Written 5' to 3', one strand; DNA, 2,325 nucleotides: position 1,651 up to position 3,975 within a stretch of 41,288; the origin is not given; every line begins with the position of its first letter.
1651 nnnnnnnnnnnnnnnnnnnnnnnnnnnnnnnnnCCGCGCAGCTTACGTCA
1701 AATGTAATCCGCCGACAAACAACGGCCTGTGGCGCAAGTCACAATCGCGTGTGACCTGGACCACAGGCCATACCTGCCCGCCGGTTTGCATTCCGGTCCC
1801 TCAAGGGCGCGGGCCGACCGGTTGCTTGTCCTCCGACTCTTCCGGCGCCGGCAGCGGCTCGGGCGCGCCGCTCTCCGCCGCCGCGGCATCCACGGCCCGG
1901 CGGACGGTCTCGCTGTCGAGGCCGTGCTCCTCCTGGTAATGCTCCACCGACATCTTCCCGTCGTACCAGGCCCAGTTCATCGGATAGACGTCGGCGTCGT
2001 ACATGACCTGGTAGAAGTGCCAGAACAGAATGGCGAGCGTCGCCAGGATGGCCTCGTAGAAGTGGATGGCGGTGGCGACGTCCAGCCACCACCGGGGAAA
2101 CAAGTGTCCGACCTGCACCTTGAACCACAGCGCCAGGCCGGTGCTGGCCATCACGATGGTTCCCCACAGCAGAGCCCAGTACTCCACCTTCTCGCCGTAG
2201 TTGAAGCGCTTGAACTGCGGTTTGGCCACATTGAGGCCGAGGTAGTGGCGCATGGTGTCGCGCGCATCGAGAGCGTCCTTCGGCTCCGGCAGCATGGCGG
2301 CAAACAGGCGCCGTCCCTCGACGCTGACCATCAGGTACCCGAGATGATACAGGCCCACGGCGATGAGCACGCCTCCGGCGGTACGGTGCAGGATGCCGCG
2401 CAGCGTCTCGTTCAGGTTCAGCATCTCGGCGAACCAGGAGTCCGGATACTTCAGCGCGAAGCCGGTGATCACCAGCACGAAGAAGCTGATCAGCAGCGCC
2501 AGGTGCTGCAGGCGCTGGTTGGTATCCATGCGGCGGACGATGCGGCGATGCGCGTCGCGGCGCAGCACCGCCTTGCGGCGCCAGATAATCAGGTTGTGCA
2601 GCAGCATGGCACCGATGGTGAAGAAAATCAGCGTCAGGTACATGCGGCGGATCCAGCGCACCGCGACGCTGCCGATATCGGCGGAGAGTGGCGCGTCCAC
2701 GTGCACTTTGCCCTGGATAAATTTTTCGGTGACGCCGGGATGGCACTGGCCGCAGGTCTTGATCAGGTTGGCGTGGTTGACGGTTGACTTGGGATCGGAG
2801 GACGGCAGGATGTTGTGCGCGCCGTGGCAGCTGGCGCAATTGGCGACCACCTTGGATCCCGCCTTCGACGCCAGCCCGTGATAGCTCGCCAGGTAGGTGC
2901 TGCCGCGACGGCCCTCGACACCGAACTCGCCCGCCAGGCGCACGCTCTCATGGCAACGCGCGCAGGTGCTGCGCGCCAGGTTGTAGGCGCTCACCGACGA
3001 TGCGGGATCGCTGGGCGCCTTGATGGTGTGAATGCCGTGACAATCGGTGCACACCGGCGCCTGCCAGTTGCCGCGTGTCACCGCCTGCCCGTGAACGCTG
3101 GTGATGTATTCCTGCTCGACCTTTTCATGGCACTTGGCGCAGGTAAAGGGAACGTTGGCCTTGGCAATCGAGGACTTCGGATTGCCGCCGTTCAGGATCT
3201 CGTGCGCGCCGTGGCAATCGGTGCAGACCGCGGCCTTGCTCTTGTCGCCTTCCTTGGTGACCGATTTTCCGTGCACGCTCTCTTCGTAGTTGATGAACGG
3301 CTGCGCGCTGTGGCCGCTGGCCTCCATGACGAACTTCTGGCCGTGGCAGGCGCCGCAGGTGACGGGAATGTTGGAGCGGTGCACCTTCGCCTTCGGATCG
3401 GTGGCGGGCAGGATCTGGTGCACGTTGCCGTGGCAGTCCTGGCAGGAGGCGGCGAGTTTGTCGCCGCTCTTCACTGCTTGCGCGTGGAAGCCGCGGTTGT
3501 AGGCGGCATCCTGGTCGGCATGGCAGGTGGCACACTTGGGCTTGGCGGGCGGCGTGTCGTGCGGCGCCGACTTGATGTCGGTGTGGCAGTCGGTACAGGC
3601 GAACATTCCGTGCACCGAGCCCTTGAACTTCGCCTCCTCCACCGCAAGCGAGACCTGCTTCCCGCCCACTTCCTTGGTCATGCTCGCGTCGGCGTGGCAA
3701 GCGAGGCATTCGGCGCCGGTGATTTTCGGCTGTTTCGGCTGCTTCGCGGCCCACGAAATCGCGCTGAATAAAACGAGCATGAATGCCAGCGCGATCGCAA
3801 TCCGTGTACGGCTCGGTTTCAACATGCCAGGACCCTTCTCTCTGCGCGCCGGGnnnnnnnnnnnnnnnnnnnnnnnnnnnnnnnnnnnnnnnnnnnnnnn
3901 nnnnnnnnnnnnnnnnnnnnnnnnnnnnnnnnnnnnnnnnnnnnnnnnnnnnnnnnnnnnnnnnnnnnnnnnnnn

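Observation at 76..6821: One operon stacks an ImcH-like, a CbcL-like and a split CbcL-like quinol:cytochrome module (37 haem-c motifs, no catalytic subunit)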

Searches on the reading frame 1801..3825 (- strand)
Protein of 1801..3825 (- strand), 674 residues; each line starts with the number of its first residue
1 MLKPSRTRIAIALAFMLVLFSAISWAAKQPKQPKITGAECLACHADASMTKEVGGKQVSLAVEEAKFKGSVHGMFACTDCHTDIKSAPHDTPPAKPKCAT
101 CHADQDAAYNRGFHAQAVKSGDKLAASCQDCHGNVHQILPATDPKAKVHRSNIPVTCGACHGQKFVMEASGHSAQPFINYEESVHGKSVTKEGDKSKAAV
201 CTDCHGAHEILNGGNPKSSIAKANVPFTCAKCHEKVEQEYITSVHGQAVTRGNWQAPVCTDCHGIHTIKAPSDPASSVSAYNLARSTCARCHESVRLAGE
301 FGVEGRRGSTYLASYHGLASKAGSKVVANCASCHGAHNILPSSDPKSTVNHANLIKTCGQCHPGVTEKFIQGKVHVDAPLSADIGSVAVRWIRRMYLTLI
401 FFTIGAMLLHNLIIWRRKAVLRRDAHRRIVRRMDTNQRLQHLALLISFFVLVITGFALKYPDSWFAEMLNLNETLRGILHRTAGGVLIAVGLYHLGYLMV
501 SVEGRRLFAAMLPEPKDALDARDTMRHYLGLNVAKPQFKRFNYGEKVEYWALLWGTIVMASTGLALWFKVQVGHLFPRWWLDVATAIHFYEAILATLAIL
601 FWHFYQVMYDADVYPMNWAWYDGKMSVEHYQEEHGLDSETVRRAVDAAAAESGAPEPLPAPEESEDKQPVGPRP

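Call 4: search_protein_families(library=pfam, proteins=[window:1801-3825:-], max_evalue=0.01)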
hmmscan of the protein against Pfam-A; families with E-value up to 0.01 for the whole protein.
window:1801-3825:- (674 aa): 7 families
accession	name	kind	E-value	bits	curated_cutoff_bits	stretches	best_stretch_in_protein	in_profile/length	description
PF14522.11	Cytochrome_C7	-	4.2e-19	68.6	24.8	4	34-102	10-66/67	Cytochrome c7 and related cytochrome c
PF01292.26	Ni_hydr_CYTB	-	3.1e-12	47.1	30.1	1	433-609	2-164/179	Prokaryotic cytochrome b561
PF14537.11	Cytochrom_c3_2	-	9.4e-12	45.7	25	1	31-102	20-78/79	Cytochrome c3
PF09699.15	Paired_CXXCH_1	-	3.3e-10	39.9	20.6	1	200-236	8-39/41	Doubled CXXCH motif (Paired_CXXCH_1)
PF02085.21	Cytochrom_CIII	-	2.9e-06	28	22.9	1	60-161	16-101/101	Class III cytochrome C family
PF14358.11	DUF4405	-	3e-05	24.9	26.7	1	441-497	3-64/66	Domain of unknown function (DUF4405)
PF22678.1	Cytochrom_c_NrfB-like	-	0.00062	20.6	27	0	40-103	1-66/89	Cytochrome c-type protein NrfB-like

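Call 5: search_protein_families(library=ncbifam, proteins=[window:1801-3825:-], max_evalue=0.01)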
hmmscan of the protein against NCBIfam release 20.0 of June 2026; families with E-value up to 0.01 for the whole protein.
window:1801-3825:- (674 aa): 8 families
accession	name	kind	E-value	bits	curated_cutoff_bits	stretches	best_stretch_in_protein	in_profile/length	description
TIGR01583.1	formate-DH-gamm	equivalog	1.2e-11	45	115.85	1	431-609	3-171/204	formate dehydrogenase subunit gamma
TIGR03508.1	decahem_SO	subfamily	3.5e-10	39.8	192.2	2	179-363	16-175/258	DmsE family decaheme c-type cytochrome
NF008659.0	PRK11659.1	equivalog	3.8e-09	36.5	184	0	329-367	137-172/188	cytochrome c nitrite reductase pentaheme subunit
NF007558.0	PRK10179.1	equivalog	2.3e-07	30.7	339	1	428-609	5-175/217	formate dehydrogenase-N subunit gamma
TIGR02125.1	CytB-hydogenase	equivalog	2.7e-07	30.3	121.5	1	437-603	7-176/212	Ni/Fe-hydrogenase, b-type cytochrome subunit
NF007924.0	PRK10639.1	equivalog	2.7e-06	27.3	341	1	427-616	4-181/211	formate dehydrogenase cytochrome b556 subunit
TIGR03146.1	cyt_nit_nrfB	equivalog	7.5e-06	26.3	166.6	0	96-136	12-51/145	cytochrome c nitrite reductase pentaheme subunit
TIGR04257.1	nanowire_3heme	domain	7.9e-06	25.9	40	1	328-365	24-61/75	c(7)-type cytochrome triheme domain-containing protein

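Call 8: find_encoding_contigs(protein=window:1801-3825:-, flank=10000, max_places=6)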
Protein window:1801-3825:- (674 aa): no gene with exactly this product is on record in the collection.

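Call 20: find_related_loci(query=window:1801-3825:-, collection=genome_contigs, flank=10000)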
Query window:1801-3825:- (674 aa) in genome_contigs; peptide patterns used: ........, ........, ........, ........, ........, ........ (x = any residue, [..] = any of these).
243 stretches matched a pattern; 229 encode a relative of the query (tblastn E <= 1e-3); the best 80 are kept; 80 distinct loci.
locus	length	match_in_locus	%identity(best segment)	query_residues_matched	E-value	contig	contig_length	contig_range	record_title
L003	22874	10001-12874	88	1-673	0e+0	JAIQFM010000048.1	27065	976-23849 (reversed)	MAG: Terriglobia bacterium isolate SRVP_22 SR-VP_26_10_2019_C_20cm_scaffold_3055, whole genome shotgun sequence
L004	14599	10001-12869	84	1-674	0e+0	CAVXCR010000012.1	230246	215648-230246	MAG: Terriglobia bacterium isolate MFD01299.bin.2.147 genome assembly, contig: contig_22231, whole genome shotgun sequen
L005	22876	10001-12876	84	1-673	0e+0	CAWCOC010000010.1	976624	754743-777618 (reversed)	MAG: Terriglobia bacterium isolate MFD04944.bin.1.270 genome assembly, contig: contig_53269, whole genome shotgun sequen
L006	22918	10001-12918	73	5-673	0e+0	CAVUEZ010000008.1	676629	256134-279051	MAG: Terriglobia bacterium isolate MFD04944.bin.2.199 genome assembly, contig: contig_31204, whole genome shotgun sequen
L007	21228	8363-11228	91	1-673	0e+0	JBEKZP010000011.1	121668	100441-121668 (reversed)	MAG: Terriglobales bacterium isolate SPRUCE 72 SPRUCE_72_11, whole genome shotgun sequence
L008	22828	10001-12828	69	5-659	0e+0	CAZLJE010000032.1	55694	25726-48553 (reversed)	MAG TPA_asm: uncultured Terriglobales bacterium isolate SRP272529_co2_10 genome assembly, contig: NODE_749_length_55694_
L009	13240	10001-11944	69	26-671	0e+0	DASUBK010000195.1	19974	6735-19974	MAG TPA_asm: Terriglobales bacterium isolate SMAG_U2519 k141_114148, whole genome shotgun sequence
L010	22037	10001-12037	63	1-673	0e+0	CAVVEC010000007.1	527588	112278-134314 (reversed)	MAG: uncultured Acidobacteriota bacterium isolate MFD02248.bin.2.91 genome assembly, contig: contig_40072, whole genome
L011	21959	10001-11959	65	8-665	0e+0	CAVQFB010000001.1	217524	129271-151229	MAG: uncultured Acidobacteriota bacterium isolate MFD05705.bin.1.83 genome assembly, contig: contig_11428, whole genome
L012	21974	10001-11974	65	17-668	0e+0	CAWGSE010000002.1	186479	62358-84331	MAG: uncultured Acidobacteriota bacterium isolate MFD06085.bin.1.67 genome assembly, contig: contig_11829, whole genome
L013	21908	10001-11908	66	8-648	0e+0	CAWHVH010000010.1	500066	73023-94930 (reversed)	MAG: Terriglobia bacterium isolate MFD06435.bin.1.230 genome assembly, contig: contig_57233, whole genome shotgun sequen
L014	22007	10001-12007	64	4-668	0e+0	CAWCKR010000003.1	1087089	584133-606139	MAG: Terriglobia bacterium isolate MFD01872.bin.1.96 genome assembly, contig: contig_3794, whole genome shotgun sequence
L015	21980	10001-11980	64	5-665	0e+0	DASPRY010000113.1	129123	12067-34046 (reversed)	MAG TPA_asm: Terriglobales bacterium isolate SMAG_U12237 k141_1687854, whole genome shotgun sequence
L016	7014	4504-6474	64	34-674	0e+0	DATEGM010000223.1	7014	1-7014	MAG TPA_asm: Terriglobales bacterium isolate SMAG_U8785 k141_1271513, whole genome shotgun sequence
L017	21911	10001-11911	65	34-673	0e+0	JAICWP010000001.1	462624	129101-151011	MAG: Acidobacteriales bacterium isolate LS_FP_2_bin.54 k141_3134698_length_462624_cov_29.5386, whole genome shotgun sequ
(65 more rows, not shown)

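Call 34: search_solved_structures(query=window:1801-3825:-, max_evalue=0.01)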
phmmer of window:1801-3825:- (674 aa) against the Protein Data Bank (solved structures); distinct sequences matched with E-value up to 0.01: 2.
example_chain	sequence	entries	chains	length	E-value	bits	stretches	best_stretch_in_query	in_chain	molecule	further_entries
28pb_A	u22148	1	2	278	1e-06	30.6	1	38-116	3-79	Cytochrome c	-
1kqf_C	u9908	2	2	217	0.0011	20.6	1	432-609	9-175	FORMATE DEHYDROGENASE, NITRATE-INDUCIBLE, CYTOCHROME B556(FDN) SUBUNIT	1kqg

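Call 38: search_protein_families(library=pfam, proteins=[L013:5686-6150:+, L013:6413-7438:+, L013:7404-9773:+, L007:13174-14418:+, L007:14456-15397:+, L007:15603-16133:+, L007:16139-17230:-, L007:17545-18840:-, L007:18813-19679:+, L007:19849-21096:+], max_evalue=0.001)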
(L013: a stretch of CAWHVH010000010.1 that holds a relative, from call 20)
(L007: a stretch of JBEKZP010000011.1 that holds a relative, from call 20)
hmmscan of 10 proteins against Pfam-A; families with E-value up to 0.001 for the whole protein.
L013:5686-6150:+ (154 aa): 3 families
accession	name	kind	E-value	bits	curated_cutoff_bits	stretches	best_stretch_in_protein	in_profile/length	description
PF14522.11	Cytochrome_C7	-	1.5e-07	31.6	24.8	1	40-112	14-67/67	Cytochrome c7 and related cytochrome c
PF09699.15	Paired_CXXCH_1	-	2.1e-07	31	20.6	1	125-154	8-36/41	Doubled CXXCH motif (Paired_CXXCH_1)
PF14537.11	Cytochrom_c3_2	-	0.0008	20.3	25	0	37-77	24-65/79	Cytochrome c3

L013:6413-7438:+ (341 aa): 5 families
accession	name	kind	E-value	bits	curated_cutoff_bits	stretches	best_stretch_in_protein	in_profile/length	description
PF09699.15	Paired_CXXCH_1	-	1.7e-31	108.1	20.6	3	266-303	1-37/41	Doubled CXXCH motif (Paired_CXXCH_1)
PF14522.11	Cytochrome_C7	-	1.2e-14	54.3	24.8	1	83-155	11-66/67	Cytochrome c7 and related cytochrome c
PF22678.1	Cytochrom_c_NrfB-like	-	6.8e-11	42.9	27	1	116-188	1-73/89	Cytochrome c-type protein NrfB-like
PF13435.11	Cytochrome_C554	-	1.8e-10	42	20.8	0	61-121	24-84/84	Cytochrome c554 and c-prime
PF14537.11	Cytochrom_c3_2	-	4.1e-10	40.4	25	1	168-255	1-78/79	Cytochrome c3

L013:7404-9773:+ (789 aa): 0 families

L007:13174-14418:+ (414 aa): 3 families
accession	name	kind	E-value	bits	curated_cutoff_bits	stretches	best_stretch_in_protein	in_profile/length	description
PF04055.27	Radical_SAM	-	3.5e-25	89.5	29.5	1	20-175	2-164/166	Radical SAM superfamily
PF13186.11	SPASM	-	3.6e-09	37.2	21.5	1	308-367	1-66/67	Iron-sulfur cluster-binding domain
PF13353.11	Fer4_12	-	1.3e-05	25.9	22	1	19-103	11-96/137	4Fe-4S single cluster domain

L007:14456-15397:+ (313 aa): 1 family
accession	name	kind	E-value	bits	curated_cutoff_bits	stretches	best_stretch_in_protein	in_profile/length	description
PF14256.11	YwiC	-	2.3e-12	47.7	25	1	51-189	1-125/126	YwiC-like protein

L007:15603-16133:+ (176 aa): 0 families

L007:16139-17230:- (363 aa): 2 families
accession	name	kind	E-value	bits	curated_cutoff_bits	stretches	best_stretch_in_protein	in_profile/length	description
PF03330.24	DPBB_1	-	3.7e-26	91.6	28.8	1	186-274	2-82/83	Lytic transglycolase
PF05036.18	SPOR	-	2.4e-06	28.2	21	1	287-347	2-61/76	SPOR domain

L007:17545-18840:- (431 aa): 0 families

L007:18813-19679:+ (288 aa): 0 families

L007:19849-21096:+ (415 aa): 0 families

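Call 39: search_protein_families(library=ncbifam, proteins=[L007:13174-14418:+, L007:14456-15397:+, L013:7404-9773:+, L013:6413-7438:+], max_evalue=0.001)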
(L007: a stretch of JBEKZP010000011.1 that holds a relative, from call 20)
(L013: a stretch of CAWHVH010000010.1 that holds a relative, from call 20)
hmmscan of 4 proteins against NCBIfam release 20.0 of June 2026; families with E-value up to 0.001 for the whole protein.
L007:13174-14418:+ (414 aa): 74 families (the best 25 are shown)
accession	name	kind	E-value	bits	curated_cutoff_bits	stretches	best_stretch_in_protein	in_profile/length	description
TIGR04545.1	rSAM_ahbD_hemeb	equivalog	7.2e-140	466.2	500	2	16-250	1-234/339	heme b synthase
TIGR04053.2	TIGR04053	equivalog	9e-108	360.8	395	1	11-398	4-366/366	TIGR04053 family radical SAM/SPASM domain-containing protein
TIGR04055.1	rSAM_NirJ2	equivalog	6.7e-92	308.5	500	2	16-248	1-231/326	putative heme d1 biosynthesis radical SAM protein NirJ2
TIGR04546.1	rSAM_ahbC_deAc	equivalog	3.8e-60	203.7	650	2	13-212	37-234/390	12,18-didecarboxysiroheme deacetylase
TIGR04054.1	rSAM_NirJ1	equivalog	3.7e-58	197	650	2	13-223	34-242/387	putative heme d1 biosynthesis radical SAM protein NirJ1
TIGR04051.1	rSAM_NirJ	equivalog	1.1e-57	195.7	515.45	2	16-220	3-205/354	heme d1 biosynthesis radical SAM protein NirJ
TIGR04347.1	pseudo_SAM_Halo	equivalog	1.8e-55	188.8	525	2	7-205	31-227/390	TIGR04347 family pseudo-SAM/SPASM protein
TIGR04303.1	GeoRSP_rSAM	equivalog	5.8e-48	164.1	400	2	14-212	4-199/325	GeoRSP system radical SAM/SPASM protein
TIGR03962.1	mycofact_rSAM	equivalog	3.9e-46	157.8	265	2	14-219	11-214/339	mycofactocin radical SAM maturase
TIGR04251.1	SCM_rSAM_ScmF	equivalog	6.2e-45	154.1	400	2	16-200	5-192/353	SynChlorMet cassette radical SAM/SPASM protein ScmF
NF045574.1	sacti_mat_StsB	exception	1.5e-41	142.8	625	2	10-186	91-265/466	StsB family radical SAM/SPASM domain sactipeptide maturase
NF050035.1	rSAM_WgK_link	exception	9.5e-41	140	650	2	12-198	6-192/367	radical SAM/SPASM peptide maturase WgkB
TIGR02109.1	PQQ_syn_pqqE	equivalog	3.2e-40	138.2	381.35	2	12-185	4-177/358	pyrroloquinoline quinone biosynthesis protein PqqE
TIGR03913.1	rad_SAM_trio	equivalog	3.4e-40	137.8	591.75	2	14-208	18-209/477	GDL motif peptide-associated radical SAM/SPASM maturase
TIGR04103.1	rSAM_nif11_3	equivalog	7.5e-38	130.2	725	1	17-209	7-196/412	nif11-class peptide radical SAM maturase 3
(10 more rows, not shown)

L007:14456-15397:+ (313 aa): 0 families

L013:7404-9773:+ (789 aa): 1 family
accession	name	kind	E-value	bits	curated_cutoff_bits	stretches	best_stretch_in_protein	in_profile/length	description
NF041027.1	GSU2204_Se_pt_1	equivalog_domain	3e-06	26.3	350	1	576-651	497-574/580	GSU2204 family CXXCH-containing (seleno)protein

L013:6413-7438:+ (341 aa): 9 families
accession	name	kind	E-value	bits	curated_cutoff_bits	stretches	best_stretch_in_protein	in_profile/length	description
TIGR03508.1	decahem_SO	subfamily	8.5e-80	267.9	192.2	1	84-336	1-257/258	DmsE family decaheme c-type cytochrome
NF041028.1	decahem_GSU2203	exception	1.9e-66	224.4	325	1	50-337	4-305/317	GSU2203 family decaheme c-type cytochrome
TIGR01905.1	paired_CXXCH_1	subfamily_domain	2.9e-28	97.5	25.2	3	266-303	1-37/41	doubled CXXCH domain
TIGR03153.1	cytochr_NrfH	equivalog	1.4e-13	51.1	134.2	1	140-185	19-64/138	cytochrome c nitrite reductase small subunit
NF008659.0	PRK11659.1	equivalog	5.1e-11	42.6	184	1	59-208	20-171/188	cytochrome c nitrite reductase pentaheme subunit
NF041198.1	UshA_like_PCGU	equivalog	1.2e-07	30.8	275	2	115-161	474-514/519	UshA-like (seleno)protein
TIGR03146.1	cyt_nit_nrfB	equivalog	6.1e-07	29.8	166.6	0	86-206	12-143/145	cytochrome c nitrite reductase pentaheme subunit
NF047727.1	4hemeCytCCctA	equivalog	2.6e-05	24.3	180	0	199-258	59-107/109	tetraheme c-type cytochrome CctA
NF049875.1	NetB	exception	0.0002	21.3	380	1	57-206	47-197/211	Nrf-like electron transfer protein NetB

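Call 50: search_protein_representatives(protein=window:1801-3825:-)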
Query: 674 residues. Proteins with E-value up to 0.001 (for the whole library): 6344; up to 1e-10: 3857; up to 1e-30: 1148. The best 150 are listed.
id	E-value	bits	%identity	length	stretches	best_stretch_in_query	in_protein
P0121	0.0e+00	1341.7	83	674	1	1-673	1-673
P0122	3.5e-185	633.7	51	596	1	59-638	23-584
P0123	3.5e-183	627.1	43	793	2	176-664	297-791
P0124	3.1e-175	600.8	39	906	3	142-650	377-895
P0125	2.3e-168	578.1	37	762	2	148-641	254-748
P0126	1.7e-165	568.6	47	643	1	62-637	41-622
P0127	9.3e-163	559.6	44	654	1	25-646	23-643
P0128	3.9e-160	550.9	39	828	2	92-643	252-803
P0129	3.2e-159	547.9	45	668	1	37-667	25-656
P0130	2.5e-158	544.9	36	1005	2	38-654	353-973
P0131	4.0e-157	541.0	41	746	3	106-657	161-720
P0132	2.3e-154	531.8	40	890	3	145-663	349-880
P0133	4.0e-152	524.4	43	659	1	64-634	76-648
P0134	2.8e-151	521.6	38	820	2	66-635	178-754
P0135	7.7e-150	516.9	41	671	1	6-660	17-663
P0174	8.0e-133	460.6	36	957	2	35-662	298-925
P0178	6.9e-129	447.6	42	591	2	200-655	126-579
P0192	1.5e-120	420.1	44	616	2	198-621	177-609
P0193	2.5e-119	416.1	46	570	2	219-634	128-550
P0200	5.4e-114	398.4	46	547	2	240-627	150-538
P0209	2.4e-110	386.3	38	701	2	36-375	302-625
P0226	5.0e-105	368.8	32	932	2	31-641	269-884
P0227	5.9e-105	368.5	39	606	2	199-637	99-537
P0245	4.7e-98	345.7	37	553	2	194-607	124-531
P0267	3.8e-90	319.6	57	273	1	389-646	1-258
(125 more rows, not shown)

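Call 52: list_cluster_members(proteins=[P0227, P0192, P0178, P0193, P0200, P0226, P0174, P0209, P0267, P0245])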
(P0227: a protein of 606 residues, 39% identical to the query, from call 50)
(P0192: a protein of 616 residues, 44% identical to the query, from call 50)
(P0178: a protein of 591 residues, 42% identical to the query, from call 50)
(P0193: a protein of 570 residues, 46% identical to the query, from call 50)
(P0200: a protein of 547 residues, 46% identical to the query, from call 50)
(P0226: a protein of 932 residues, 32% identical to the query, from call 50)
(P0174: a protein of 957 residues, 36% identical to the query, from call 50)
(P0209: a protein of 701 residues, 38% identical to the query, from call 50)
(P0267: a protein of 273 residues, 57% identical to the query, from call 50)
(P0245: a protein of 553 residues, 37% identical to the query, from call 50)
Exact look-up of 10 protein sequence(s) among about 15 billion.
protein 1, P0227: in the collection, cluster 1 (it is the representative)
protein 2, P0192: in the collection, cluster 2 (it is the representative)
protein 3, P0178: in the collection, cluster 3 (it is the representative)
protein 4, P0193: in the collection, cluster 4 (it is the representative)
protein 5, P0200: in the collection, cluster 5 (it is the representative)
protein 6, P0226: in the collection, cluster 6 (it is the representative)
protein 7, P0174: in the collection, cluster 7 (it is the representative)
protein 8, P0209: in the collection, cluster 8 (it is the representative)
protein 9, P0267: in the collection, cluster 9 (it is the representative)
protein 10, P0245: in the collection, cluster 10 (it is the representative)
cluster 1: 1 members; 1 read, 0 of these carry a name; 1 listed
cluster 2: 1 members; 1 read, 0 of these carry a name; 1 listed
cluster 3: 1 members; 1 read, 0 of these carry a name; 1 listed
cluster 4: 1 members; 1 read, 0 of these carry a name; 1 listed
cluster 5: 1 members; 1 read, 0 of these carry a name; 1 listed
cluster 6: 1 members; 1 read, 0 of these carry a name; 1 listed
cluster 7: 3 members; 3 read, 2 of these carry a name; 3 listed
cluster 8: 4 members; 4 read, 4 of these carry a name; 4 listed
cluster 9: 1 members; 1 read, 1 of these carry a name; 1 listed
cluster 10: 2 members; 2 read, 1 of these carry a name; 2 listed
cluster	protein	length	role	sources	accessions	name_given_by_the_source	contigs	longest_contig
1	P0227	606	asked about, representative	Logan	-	-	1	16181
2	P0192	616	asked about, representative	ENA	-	-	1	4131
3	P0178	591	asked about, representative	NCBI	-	-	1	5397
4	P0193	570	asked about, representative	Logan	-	-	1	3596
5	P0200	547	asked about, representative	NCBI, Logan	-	-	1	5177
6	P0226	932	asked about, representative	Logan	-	-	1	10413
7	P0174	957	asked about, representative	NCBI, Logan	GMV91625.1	MAG: hypothetical protein AMXMBFR82_14030 [Candidatus Hydrogenedentota bacterium]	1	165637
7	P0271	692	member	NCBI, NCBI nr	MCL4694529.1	MAG: cytochrome b/b6 domain-containing protein, partial [Candidatus Hydrogenedentes ... | cytochrome b/b6 domain-containing protein [Candidatus Hydrogenedentota bacterium]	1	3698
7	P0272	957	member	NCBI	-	-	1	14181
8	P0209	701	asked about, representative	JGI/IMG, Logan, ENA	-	uncharacterized protein with PIN domain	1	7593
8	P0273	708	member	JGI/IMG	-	uncharacterized protein with PIN domain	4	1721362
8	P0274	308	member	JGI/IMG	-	ssDNA-binding Zn-finger/Zn-ribbon topoisomerase 1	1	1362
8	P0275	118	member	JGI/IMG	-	hypothetical protein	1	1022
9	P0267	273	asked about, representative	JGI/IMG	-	formate dehydrogenase gamma subunit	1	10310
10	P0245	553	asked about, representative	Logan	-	-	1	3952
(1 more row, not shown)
